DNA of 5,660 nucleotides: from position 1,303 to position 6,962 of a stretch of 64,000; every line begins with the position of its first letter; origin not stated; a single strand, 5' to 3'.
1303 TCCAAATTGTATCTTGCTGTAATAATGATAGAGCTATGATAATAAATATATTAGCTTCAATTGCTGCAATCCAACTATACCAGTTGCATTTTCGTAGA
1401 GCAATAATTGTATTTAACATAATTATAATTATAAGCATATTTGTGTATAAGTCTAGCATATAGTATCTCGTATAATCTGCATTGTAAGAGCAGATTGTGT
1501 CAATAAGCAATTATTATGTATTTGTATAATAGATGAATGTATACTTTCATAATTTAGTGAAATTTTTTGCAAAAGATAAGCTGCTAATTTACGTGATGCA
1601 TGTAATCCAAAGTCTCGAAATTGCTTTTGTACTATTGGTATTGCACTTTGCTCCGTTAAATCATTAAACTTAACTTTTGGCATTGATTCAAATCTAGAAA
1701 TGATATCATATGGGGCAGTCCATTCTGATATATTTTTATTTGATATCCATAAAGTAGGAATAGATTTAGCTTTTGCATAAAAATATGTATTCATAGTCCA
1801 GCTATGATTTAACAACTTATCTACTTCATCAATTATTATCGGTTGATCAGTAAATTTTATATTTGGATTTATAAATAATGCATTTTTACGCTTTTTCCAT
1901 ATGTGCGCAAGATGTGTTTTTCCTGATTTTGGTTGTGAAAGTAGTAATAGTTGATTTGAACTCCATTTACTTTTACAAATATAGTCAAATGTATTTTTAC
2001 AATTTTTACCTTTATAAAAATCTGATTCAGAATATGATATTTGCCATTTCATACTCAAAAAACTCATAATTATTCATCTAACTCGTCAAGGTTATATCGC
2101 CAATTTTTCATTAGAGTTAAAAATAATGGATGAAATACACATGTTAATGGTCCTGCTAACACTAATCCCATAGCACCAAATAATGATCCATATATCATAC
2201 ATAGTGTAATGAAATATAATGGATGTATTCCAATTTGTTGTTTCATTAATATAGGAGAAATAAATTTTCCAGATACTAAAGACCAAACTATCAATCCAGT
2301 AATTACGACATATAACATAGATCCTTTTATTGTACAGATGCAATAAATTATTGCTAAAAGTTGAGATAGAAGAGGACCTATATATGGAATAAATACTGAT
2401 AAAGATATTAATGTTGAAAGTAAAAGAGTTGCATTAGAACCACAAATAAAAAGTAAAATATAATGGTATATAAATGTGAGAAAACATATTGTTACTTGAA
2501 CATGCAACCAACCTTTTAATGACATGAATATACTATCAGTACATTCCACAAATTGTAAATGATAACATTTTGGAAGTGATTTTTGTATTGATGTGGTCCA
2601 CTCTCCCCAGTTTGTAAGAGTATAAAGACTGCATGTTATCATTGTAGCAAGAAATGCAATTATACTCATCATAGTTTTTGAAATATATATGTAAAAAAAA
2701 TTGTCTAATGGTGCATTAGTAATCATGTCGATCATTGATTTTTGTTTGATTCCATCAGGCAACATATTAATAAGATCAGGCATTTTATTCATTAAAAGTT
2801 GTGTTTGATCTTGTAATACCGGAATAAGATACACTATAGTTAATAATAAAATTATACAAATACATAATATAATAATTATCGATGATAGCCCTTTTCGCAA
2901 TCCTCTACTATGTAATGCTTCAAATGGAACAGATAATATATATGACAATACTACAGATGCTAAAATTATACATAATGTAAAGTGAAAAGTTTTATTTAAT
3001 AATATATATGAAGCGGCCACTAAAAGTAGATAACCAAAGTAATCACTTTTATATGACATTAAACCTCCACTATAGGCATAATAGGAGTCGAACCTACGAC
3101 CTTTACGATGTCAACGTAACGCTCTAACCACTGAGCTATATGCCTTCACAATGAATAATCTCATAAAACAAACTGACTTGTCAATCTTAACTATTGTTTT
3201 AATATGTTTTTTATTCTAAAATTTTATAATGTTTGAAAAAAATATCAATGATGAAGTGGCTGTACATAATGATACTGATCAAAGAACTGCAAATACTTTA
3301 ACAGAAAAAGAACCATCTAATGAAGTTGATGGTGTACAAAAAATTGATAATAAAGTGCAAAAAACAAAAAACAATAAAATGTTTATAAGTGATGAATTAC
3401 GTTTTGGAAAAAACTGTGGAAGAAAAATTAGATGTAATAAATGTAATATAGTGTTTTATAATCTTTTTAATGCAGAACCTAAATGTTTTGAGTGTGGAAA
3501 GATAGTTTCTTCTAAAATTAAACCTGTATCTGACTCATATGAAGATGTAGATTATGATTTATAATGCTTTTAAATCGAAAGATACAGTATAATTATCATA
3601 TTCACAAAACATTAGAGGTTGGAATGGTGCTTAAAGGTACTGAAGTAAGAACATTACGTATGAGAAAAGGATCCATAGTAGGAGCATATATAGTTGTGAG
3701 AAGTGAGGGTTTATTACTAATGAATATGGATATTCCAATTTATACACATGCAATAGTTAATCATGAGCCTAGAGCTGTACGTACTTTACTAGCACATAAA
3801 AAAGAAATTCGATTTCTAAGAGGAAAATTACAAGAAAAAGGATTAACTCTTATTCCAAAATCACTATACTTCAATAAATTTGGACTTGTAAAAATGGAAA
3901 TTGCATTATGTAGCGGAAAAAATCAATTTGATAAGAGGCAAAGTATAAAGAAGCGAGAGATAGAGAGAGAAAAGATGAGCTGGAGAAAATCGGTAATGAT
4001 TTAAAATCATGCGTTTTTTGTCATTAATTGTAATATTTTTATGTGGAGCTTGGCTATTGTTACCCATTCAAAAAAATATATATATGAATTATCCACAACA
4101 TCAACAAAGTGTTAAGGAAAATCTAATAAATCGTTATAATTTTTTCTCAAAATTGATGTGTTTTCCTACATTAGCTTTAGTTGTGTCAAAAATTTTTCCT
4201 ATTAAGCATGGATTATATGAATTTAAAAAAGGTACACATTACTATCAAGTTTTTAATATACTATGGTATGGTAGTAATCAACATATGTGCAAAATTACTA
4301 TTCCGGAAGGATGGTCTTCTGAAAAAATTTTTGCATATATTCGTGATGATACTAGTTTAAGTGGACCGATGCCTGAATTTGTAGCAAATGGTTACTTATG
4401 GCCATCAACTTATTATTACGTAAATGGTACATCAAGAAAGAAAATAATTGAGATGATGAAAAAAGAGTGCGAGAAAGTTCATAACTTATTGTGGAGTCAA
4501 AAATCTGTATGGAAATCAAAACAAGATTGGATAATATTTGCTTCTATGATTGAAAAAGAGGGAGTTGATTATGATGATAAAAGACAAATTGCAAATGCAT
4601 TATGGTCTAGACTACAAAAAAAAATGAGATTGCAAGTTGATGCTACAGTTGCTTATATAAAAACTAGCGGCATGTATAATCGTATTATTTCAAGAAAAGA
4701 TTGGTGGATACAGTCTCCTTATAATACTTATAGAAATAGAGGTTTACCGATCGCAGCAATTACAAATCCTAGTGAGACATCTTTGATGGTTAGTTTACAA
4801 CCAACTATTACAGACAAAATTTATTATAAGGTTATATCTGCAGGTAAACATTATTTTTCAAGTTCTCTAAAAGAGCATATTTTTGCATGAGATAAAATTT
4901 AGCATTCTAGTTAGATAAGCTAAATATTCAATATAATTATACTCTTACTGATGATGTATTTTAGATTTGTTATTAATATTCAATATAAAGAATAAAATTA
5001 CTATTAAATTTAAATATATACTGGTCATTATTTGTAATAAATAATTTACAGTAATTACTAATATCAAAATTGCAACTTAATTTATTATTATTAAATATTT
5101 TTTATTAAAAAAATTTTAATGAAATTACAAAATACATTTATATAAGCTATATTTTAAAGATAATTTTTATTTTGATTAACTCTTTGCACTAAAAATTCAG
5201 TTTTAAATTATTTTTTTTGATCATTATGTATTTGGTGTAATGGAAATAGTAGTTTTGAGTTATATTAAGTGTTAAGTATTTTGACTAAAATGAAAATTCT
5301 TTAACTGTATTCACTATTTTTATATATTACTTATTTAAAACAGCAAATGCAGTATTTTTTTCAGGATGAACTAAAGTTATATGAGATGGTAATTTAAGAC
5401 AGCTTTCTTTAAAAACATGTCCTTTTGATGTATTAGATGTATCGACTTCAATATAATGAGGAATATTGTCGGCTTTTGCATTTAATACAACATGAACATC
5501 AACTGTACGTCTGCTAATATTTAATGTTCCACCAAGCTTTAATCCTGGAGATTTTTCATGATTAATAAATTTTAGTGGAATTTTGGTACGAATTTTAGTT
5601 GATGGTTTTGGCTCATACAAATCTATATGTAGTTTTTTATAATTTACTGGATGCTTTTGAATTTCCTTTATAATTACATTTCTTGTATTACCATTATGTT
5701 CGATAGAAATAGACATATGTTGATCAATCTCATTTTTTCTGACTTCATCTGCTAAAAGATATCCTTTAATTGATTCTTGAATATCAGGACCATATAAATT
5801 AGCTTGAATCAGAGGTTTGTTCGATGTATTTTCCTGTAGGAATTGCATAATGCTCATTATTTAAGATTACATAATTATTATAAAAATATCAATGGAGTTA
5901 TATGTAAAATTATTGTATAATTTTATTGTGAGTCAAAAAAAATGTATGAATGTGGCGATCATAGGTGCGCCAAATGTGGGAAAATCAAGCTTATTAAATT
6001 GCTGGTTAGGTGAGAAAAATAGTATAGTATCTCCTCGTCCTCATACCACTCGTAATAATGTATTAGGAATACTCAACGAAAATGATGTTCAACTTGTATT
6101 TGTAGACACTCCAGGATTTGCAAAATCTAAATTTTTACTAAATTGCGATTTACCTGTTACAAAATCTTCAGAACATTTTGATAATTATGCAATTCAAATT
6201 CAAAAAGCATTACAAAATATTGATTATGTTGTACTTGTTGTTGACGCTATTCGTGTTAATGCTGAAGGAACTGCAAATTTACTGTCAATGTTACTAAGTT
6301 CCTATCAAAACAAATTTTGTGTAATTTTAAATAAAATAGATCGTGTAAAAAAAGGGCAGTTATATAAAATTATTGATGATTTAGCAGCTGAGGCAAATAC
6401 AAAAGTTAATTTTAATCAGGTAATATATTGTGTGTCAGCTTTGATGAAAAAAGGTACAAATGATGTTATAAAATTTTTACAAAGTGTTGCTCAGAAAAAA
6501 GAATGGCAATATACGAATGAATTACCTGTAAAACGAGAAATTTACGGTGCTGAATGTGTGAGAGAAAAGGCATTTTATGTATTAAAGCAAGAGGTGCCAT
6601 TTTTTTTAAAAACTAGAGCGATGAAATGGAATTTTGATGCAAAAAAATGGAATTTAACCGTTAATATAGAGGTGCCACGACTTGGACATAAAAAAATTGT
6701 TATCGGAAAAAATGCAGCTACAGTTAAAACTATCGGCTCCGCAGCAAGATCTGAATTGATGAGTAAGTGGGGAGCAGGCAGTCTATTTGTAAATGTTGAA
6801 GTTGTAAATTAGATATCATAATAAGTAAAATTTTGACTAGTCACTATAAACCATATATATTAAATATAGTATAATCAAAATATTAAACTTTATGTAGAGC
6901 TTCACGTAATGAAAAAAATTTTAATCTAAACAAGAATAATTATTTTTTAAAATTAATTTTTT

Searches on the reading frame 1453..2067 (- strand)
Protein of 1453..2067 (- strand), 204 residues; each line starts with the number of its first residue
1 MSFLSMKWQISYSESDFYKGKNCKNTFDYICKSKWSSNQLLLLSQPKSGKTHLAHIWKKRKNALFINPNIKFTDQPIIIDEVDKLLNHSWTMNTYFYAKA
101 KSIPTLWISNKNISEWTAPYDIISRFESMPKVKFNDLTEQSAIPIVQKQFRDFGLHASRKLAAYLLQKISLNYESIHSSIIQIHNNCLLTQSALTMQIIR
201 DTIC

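Call 52: search_protein_families(library=ncbifam, proteins=[window:1453-2067:-], max_evalue=0.00001)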
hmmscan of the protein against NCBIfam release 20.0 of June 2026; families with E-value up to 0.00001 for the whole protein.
window:1453-2067:- (204 aa): 3 families
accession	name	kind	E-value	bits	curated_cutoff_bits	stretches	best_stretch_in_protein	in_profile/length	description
TIGR03420.1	DnaA_homol_Hda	equivalog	9.5e-11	41.7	194.8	1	17-202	17-224/226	DnaA regulatory inactivator Hda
NF006571.0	PRK09087.1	equivalog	3.3e-10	40.1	297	1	33-200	41-217/228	DnaA regulatory inactivator HdaA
NF005149.0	PRK06620.1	equivalog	1.2e-09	37.7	316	1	37-202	45-213/221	hypothetical protein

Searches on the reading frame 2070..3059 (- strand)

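Call 15: search_protein_families(library=ncbifam, proteins=[window:2070-3059:-], max_evalue=0.00001)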
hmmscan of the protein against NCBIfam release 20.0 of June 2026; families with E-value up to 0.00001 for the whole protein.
window:2070-3059:- (329 aa): 2 families
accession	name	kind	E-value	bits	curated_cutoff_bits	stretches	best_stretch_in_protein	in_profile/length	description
TIGR02872.1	spore_ytvI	equivalog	4.5e-13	49.3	198.15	1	125-309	150-331/341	sporulation integral membrane protein YtvI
NF045801.1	efflux_ABUW_0982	equivalog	5.6e-11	42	675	1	140-312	165-339/392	chloramphenicol efflux transporter CxpE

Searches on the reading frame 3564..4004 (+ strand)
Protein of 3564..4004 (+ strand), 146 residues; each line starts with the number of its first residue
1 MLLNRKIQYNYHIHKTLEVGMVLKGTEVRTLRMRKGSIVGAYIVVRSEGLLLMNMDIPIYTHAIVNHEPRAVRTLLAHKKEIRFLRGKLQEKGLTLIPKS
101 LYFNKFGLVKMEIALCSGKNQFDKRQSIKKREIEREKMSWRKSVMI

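Call 52: search_protein_families(library=ncbifam, proteins=[window:3564-4004:+], max_evalue=0.00001)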
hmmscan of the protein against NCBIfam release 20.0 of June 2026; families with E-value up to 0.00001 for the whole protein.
window:3564-4004:+ (146 aa): 2 families
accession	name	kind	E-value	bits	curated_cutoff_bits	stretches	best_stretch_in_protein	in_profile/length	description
TIGR00086.1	smpB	equivalog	7.3e-44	149.3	119.1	1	3-137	4-139/144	SsrA-binding protein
NF003843.0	PRK05422.1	equivalog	1e-43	148.7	130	1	3-139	15-151/156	SsrA-binding protein SmpB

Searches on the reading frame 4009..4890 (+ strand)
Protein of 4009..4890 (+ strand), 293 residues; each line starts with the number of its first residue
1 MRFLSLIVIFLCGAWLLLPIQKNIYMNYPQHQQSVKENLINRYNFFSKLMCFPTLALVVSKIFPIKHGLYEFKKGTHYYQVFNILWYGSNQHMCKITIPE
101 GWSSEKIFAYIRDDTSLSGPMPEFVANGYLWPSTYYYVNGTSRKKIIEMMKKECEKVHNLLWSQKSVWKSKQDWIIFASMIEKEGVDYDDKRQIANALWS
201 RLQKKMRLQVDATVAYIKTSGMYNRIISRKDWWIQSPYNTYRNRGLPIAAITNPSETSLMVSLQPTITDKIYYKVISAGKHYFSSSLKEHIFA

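Call 19: search_protein_families(library=pfam, proteins=[window:4009-4890:+], max_evalue=0.01)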
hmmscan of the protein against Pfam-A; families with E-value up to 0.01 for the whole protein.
window:4009-4890:+ (293 aa): 1 family
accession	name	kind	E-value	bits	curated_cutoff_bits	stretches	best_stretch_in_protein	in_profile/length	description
PF02618.21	YceG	-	2.1e-55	188.6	32.4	1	38-290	20-269/275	YceG-like family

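Call 52: search_protein_families(library=ncbifam, proteins=[window:4009-4890:+], max_evalue=0.00001)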
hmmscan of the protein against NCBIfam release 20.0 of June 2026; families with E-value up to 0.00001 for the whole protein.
window:4009-4890:+ (293 aa): 2 families
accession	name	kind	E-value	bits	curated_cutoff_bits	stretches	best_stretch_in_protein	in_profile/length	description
TIGR00247.1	TIGR00247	hypoth_equivalog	1.5e-43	149.2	103.4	1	126-291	167-334/347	endolytic transglycosylase MltG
NF007619.0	PRK10270.1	equivalog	4.3e-25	88.5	532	1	121-290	153-323/340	cell division protein YceG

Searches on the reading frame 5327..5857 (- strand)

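Call 52: search_protein_families(library=ncbifam, proteins=[window:5327-5857:-], max_evalue=0.00001)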
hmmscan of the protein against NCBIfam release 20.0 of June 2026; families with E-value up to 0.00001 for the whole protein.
window:5327-5857:- (176 aa): 15 families
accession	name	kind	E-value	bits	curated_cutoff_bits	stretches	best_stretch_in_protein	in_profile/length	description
NF004128.0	PRK05618.1-2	equivalog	9.4e-29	100.6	174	1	38-172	53-182/210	50S ribosomal protein L25/general stress protein Ctc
NF004130.0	PRK05618.1-5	equivalog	2.7e-24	85.8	199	1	50-171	63-181/212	50S ribosomal protein L25/general stress protein Ctc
NF004129.0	PRK05618.1-4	equivalog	1.3e-22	80.3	164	1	17-174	24-175/178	50S ribosomal protein L25/general stress protein Ctc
TIGR00731.1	bL25_bact_ctc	equivalog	9.5e-21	74.3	73.1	1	17-174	23-175/176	50S ribosomal protein L25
NF004139.0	PRK05618.4-2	equivalog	5.5e-20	71.7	195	1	15-174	25-185/202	50S ribosomal protein L25/general stress protein Ctc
NF004135.0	PRK05618.3-1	equivalog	9.4e-19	67.7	222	1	49-175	64-186/190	50S ribosomal protein L25/general stress protein Ctc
NF004138.0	PRK05618.4-1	equivalog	3e-17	63.1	360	1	44-168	61-181/203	50S ribosomal protein L25/general stress protein Ctc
NF004140.0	PRK05618.4-3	equivalog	1.2e-15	57.5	270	1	12-166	23-173/197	50S ribosomal protein L25/general stress protein Ctc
NF004132.0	PRK05618.2-2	equivalog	2.5e-15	56.7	225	1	48-169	59-173/193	50S ribosomal protein L25/general stress protein Ctc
NF004137.0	PRK05618.3-3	equivalog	1.2e-14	54.5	270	1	45-169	60-177/241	50S ribosomal protein L25/general stress protein Ctc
NF004133.0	PRK05618.2-4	equivalog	1.5e-14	54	197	1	45-170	56-175/210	50S ribosomal protein L25/general stress protein Ctc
NF004136.0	PRK05618.3-2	equivalog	2.7e-11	43.4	212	1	54-159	64-164/202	50S ribosomal protein L25/general stress protein Ctc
NF004131.0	PRK05618.2-1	equivalog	3e-10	40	189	1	50-170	64-175/207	50S ribosomal protein L25/general stress protein Ctc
NF004142.0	PRK05618.4-5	equivalog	3.7e-08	33.4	373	1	16-163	26-168/200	50S ribosomal protein L25/general stress protein Ctc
NF004141.0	PRK05618.4-4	equivalog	5.9e-08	32.4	309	1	13-163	23-169/201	50S ribosomal protein L25/general stress protein Ctc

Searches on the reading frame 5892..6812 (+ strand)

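Call 19: search_protein_families(library=pfam, proteins=[window:5892-6812:+], max_evalue=0.01)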
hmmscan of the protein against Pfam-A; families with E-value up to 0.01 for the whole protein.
window:5892-6812:+ (306 aa): 9 families
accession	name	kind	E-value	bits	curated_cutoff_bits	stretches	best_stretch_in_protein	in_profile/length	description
PF01926.29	MMR_HSR1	-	1.3e-21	77.2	21.9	1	20-148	1-113/113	50S ribosome-binding GTPase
PF00009.33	GTP_EFTU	-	5.7e-13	49.3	26.5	1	98-200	81-186/188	Elongation factor Tu GTP binding domain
PF02421.24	FeoB_N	-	8.4e-10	38.8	27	1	20-166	2-132/156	Ferrous iron transport protein B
PF00350.29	Dynamin_N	-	1.2e-08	35.6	27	1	58-149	93-168/168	Dynamin family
PF03193.22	RsgA_GTPase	-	1.3e-07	32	30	1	21-79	109-171/174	RsgA GTPase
PF07650.23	KH_2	-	0.0003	21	22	1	263-289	32-58/78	KH domain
PF02492.25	cobW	-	0.0034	17.4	20.7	1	60-173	77-177/180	CobW/HypB/UreG, nucleotide-binding domain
PF04548.22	AIG1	-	0.0072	16.1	27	0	20-128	2-102/212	AIG1 family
PF13191.12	AAA_16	-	0.0095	16.9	32.6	0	14-139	20-160/167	AAA ATPase domain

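Call 52: search_protein_families(library=ncbifam, proteins=[window:5892-6812:+], max_evalue=0.00001)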
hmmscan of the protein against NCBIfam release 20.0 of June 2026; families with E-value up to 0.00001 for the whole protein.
window:5892-6812:+ (306 aa): 19 families
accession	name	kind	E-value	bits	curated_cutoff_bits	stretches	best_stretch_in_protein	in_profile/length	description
NF000908.1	PRK00089.1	equivalog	3.5e-58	197.2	237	1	17-294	2-264/291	GTPase Era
TIGR00436.1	era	equivalog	2.5e-49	168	116.25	1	20-293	2-259/270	GTPase Era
TIGR03594.1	GTPase_EngA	equivalog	1.2e-27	97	306.7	1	15-204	172-350/432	ribosome biogenesis GTPase Der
TIGR03598.1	GTPase_YsxC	equivalog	6.5e-19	68.3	124.45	1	15-196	15-185/186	ribosome biogenesis GTP-binding protein YihA/YsxC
TIGR00450.1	mnmE_trmE_thdF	equivalog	4.2e-17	62.4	252.6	1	15-189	206-371/446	tRNA uridine-5-carboxymethylaminomethyl(34) synthesis GTPase MnmE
TIGR03596.1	GTPase_YlqF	equivalog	1e-15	57.9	208.2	1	15-81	115-178/276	ribosome biogenesis GTPase YlqF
TIGR00231.1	small_GTP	domain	4.4e-15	55.8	42.5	1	17-170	2-145/164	GTP-binding protein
NF003661.0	PRK05291.1-3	equivalog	1.8e-14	54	380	1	17-208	215-378/448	tRNA uridine-5-carboxymethylaminomethyl(34) synthesis GTPase MnmE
NF007071.0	PRK09518.1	equivalog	2e-14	53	953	1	15-204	268-435/706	bifunctional cytidylate kinase/GTPase Der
NF002828.0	PRK03003.1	equivalog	3.2e-14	52.4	631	1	20-162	42-347/477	ribosome biogenesis GTPase Der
TIGR03918.1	GTP_HydF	equivalog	6e-13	48.4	325.55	1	17-204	6-171/392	[FeFe] hydrogenase H-cluster maturation GTPase HydF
TIGR03597.1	GTPase_YqeH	equivalog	1.7e-11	43.9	297.4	1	5-82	142-221/361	ribosome biogenesis GTPase YqeH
TIGR02729.1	Obg_CgtA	equivalog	3.7e-11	42.6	280.25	1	18-198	157-326/329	Obg family GTPase CgtA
NF008956.1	PRK12299.1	equivalog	4.3e-10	39.1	300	1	18-200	158-325/327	GTPase ObgE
NF008955.0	PRK12297.1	equivalog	6.6e-10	38.5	406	1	18-77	159-218/429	GTPase ObgE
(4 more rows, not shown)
